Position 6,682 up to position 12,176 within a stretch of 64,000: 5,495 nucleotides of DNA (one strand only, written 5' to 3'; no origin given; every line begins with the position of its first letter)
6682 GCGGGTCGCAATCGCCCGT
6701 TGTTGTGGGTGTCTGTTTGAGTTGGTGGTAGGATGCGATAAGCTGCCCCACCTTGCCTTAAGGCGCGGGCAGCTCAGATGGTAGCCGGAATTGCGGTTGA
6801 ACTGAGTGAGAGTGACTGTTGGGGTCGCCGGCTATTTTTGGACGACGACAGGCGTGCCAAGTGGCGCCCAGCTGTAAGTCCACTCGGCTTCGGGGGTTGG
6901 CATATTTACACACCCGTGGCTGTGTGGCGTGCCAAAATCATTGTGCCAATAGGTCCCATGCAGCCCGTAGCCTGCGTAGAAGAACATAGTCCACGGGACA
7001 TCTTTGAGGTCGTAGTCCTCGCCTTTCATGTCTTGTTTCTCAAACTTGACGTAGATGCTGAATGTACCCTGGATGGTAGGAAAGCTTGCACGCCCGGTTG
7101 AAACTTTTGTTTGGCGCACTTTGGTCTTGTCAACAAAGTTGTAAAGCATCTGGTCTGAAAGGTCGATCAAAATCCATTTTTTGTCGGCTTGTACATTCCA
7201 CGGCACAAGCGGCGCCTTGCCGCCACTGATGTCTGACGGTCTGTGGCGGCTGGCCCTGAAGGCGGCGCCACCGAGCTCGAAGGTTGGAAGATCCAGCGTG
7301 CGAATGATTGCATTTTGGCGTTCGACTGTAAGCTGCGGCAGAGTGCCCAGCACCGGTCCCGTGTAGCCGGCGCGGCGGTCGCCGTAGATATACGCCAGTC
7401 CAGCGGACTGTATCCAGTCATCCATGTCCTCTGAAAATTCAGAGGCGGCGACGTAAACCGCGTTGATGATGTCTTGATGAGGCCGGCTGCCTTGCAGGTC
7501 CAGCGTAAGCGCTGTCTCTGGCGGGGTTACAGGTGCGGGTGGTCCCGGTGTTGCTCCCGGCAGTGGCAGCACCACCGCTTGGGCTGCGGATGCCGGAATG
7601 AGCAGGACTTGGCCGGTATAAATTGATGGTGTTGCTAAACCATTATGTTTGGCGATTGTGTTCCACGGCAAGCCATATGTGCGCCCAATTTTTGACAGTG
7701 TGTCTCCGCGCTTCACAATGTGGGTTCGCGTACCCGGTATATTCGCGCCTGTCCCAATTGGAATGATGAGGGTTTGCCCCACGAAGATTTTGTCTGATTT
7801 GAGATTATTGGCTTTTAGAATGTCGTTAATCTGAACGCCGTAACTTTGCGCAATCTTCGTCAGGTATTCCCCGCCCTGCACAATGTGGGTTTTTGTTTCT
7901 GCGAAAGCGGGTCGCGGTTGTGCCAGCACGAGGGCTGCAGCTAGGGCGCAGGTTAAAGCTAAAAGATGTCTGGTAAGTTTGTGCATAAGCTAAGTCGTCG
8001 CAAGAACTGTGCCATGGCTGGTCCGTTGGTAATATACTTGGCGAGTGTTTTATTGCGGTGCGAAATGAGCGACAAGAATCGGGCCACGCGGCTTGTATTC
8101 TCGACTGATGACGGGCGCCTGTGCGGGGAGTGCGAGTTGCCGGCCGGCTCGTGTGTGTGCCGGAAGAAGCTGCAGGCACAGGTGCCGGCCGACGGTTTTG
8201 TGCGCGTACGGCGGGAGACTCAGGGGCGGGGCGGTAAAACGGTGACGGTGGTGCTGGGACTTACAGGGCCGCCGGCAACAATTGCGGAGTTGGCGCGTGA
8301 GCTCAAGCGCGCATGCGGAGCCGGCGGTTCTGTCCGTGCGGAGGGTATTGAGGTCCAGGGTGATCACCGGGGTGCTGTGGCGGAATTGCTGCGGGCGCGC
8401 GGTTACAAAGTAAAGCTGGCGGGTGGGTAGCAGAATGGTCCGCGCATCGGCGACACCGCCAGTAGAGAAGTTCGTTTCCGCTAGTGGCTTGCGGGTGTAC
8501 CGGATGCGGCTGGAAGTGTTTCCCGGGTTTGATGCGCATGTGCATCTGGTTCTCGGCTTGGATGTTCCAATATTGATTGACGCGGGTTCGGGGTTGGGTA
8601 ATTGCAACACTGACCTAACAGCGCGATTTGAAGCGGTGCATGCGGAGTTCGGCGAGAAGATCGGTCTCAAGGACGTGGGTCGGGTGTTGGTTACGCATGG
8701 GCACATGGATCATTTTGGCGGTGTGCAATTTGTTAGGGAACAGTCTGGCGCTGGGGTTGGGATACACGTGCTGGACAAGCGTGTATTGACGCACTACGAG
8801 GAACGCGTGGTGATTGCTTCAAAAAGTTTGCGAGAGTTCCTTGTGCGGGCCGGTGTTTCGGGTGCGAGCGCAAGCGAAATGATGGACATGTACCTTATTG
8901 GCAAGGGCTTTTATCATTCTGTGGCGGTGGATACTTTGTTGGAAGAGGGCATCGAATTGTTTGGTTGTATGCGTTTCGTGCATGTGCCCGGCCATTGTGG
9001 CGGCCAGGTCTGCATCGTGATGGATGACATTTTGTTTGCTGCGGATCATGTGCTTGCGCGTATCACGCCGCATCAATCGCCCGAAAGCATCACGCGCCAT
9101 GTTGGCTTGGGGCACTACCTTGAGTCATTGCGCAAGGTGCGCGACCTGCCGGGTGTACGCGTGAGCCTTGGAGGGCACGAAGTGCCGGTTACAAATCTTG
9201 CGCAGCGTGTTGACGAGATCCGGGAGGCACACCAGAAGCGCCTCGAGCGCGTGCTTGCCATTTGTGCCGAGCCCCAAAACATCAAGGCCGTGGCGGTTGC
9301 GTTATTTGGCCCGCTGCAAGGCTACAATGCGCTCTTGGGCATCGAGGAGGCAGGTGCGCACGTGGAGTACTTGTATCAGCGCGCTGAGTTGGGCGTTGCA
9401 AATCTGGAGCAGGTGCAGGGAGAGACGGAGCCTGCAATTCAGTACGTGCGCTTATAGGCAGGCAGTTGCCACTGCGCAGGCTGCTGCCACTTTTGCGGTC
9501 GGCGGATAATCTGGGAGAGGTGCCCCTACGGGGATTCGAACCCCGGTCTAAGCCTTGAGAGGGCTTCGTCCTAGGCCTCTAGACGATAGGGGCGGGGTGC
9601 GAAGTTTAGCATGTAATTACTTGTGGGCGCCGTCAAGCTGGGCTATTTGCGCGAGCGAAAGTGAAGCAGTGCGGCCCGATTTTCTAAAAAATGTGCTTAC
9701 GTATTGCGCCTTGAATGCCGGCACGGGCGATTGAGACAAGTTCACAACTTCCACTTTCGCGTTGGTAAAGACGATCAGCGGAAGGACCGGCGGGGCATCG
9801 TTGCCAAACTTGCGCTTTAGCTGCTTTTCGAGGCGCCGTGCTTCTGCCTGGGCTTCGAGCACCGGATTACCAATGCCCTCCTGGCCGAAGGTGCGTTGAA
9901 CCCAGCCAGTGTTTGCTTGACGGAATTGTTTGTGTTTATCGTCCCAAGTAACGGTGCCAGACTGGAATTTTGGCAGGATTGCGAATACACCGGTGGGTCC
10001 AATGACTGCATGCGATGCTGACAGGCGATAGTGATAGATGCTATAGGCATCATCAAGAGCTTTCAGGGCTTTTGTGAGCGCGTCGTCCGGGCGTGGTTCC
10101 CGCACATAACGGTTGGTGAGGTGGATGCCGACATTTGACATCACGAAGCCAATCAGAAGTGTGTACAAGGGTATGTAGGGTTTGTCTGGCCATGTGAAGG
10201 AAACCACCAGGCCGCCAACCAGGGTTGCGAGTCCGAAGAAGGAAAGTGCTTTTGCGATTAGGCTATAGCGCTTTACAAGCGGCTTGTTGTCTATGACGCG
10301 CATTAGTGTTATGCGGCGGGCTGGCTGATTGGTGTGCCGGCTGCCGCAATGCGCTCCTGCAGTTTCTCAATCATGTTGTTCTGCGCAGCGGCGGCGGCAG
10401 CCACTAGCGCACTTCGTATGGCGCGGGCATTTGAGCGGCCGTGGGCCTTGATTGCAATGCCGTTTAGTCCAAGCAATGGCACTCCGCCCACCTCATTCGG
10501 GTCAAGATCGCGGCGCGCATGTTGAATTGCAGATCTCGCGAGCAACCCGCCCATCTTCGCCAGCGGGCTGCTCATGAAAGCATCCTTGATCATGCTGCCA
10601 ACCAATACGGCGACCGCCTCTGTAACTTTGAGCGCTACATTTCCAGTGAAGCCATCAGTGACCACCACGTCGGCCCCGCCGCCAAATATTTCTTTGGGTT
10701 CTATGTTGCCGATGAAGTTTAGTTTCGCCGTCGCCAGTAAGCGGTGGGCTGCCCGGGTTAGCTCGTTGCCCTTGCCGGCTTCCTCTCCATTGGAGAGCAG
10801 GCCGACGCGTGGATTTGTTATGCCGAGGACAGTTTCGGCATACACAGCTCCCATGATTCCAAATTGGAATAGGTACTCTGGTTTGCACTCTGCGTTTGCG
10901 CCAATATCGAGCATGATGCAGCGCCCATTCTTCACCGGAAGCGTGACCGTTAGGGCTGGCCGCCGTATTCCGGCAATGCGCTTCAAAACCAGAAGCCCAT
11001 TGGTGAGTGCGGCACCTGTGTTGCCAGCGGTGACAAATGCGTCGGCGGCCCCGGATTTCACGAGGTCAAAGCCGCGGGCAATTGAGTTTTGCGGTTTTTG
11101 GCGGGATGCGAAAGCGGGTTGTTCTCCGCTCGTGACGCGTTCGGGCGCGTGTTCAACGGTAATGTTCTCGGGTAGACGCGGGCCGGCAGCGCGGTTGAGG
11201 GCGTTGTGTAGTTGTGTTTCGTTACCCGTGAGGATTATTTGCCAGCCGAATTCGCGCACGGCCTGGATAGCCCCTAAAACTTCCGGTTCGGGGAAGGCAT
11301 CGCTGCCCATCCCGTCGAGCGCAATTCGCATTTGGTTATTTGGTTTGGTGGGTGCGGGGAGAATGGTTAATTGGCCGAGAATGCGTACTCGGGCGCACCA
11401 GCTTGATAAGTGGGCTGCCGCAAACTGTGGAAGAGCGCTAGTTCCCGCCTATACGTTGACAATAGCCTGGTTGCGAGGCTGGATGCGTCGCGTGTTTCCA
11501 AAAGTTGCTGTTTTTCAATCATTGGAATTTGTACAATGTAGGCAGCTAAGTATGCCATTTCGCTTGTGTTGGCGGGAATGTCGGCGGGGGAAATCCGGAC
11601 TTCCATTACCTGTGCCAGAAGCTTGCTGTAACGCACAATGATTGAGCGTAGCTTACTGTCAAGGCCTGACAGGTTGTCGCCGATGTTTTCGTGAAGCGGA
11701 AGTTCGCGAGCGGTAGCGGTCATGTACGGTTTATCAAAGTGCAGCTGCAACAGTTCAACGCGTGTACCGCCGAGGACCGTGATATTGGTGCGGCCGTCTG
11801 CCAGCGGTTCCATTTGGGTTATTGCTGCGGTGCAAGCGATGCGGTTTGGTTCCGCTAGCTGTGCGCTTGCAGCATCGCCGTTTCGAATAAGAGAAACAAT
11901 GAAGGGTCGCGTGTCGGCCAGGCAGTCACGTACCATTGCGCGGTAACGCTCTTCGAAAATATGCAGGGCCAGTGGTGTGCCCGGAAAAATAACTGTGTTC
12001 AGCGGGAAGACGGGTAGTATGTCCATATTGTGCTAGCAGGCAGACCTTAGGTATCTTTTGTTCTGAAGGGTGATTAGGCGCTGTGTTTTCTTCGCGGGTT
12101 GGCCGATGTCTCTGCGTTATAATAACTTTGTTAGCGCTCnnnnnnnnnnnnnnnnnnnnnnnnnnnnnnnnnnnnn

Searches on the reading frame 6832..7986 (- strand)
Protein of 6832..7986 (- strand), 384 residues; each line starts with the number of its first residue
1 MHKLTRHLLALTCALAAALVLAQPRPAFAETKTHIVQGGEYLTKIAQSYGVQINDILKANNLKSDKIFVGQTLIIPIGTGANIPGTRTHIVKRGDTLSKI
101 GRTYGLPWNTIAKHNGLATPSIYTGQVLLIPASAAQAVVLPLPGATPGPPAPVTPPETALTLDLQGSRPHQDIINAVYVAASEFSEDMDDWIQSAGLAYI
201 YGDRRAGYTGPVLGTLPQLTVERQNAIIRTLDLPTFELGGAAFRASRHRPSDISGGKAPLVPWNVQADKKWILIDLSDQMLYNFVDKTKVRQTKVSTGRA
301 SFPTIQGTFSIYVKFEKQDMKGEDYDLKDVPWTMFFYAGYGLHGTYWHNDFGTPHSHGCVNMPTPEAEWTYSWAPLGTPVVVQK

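Call 7: search_protein_families(library=pfam, proteins=[window:6832-7986:-], max_evalue=0.001)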
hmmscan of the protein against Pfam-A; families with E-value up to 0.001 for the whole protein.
window:6832-7986:- (384 aa): 4 families
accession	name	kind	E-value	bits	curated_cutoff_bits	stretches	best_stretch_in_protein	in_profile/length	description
PF01476.26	LysM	-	6e-30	103.4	20.9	2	34-76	1-43/43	LysM domain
PF03734.19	YkuD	-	4.7e-25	89.3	23.4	1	270-382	2-146/146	L,D-transpeptidase catalytic domain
PF23473.1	LysM3_LYK4_5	-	9.2e-14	51.7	29.3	1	33-77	4-48/48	LYK4/5 LysM3 domain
PF23446.1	LysM1_NFP_LYK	-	5.7e-06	27.5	36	0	42-77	18-55/60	NFP/LYK LysM1 domain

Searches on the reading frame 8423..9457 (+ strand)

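Call 7: search_protein_families(library=pfam, proteins=[window:8423-9457:+], max_evalue=0.001)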
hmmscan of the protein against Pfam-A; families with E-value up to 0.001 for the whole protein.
window:8423-9457:+ (344 aa): 2 families
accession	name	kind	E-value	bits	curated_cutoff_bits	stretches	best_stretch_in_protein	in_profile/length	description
PF00753.33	Lactamase_B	-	3.9e-18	66.5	22.7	1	50-252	18-196/196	Metallo-beta-lactamase superfamily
PF12706.13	Lactamase_B_2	-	3.4e-07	30.5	27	1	50-133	3-78/200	Beta-lactamase superfamily domain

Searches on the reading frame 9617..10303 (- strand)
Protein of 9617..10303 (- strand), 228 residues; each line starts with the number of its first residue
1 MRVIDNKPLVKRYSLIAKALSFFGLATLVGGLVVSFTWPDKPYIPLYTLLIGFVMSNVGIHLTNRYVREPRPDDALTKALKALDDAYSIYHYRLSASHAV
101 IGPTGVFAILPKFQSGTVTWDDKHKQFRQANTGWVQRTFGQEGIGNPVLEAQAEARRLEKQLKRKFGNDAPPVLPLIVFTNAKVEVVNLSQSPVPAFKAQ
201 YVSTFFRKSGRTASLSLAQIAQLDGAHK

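Call 64: search_protein_families(library=pfam, proteins=[window:9617-10303:-], max_evalue=0.001)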
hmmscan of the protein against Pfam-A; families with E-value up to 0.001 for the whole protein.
window:9617-10303:- (228 aa): 1 family
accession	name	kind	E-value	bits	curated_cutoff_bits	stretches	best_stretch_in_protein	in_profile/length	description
PF08378.17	NERD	-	1.8e-06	28.8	22.1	1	79-180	12-111/111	Nuclease-related domain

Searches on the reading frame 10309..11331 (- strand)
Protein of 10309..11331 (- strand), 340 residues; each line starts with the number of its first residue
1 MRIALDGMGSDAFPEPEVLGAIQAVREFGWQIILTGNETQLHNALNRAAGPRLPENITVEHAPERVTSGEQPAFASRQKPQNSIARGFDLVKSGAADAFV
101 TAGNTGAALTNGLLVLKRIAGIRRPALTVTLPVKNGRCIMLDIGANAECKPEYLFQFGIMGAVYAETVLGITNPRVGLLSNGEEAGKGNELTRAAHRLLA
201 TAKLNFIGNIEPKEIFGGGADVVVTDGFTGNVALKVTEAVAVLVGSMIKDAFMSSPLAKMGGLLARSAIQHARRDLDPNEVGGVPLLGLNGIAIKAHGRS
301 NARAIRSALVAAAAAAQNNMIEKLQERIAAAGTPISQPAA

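Call 7: search_protein_families(library=pfam, proteins=[window:10309-11331:-], max_evalue=0.001)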
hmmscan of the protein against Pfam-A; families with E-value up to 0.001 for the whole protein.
window:10309-11331:- (340 aa): 1 family
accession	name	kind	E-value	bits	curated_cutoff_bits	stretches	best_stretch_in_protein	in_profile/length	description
PF02504.20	FA_synthesis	-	5.2e-99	331.8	29.1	1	1-322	1-323/324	Fatty acid synthesis protein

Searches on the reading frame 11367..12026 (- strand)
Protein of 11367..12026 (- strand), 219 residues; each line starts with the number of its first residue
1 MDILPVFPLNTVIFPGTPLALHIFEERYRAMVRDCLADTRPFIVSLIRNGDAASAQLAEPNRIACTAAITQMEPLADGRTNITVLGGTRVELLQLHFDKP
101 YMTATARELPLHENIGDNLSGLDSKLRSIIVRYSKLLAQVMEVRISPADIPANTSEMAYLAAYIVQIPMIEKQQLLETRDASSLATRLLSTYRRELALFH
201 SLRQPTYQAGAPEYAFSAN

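Call 64: search_protein_families(library=pfam, proteins=[window:11367-12026:-], max_evalue=0.001)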
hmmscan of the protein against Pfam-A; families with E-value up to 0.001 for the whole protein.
window:11367-12026:- (219 aa): 1 family
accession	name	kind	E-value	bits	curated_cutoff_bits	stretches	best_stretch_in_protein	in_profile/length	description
PF02190.22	LON_substr_bdg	-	7.9e-34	117.8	28.7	1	4-190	2-196/200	ATP-dependent protease La (LON) substrate-binding domain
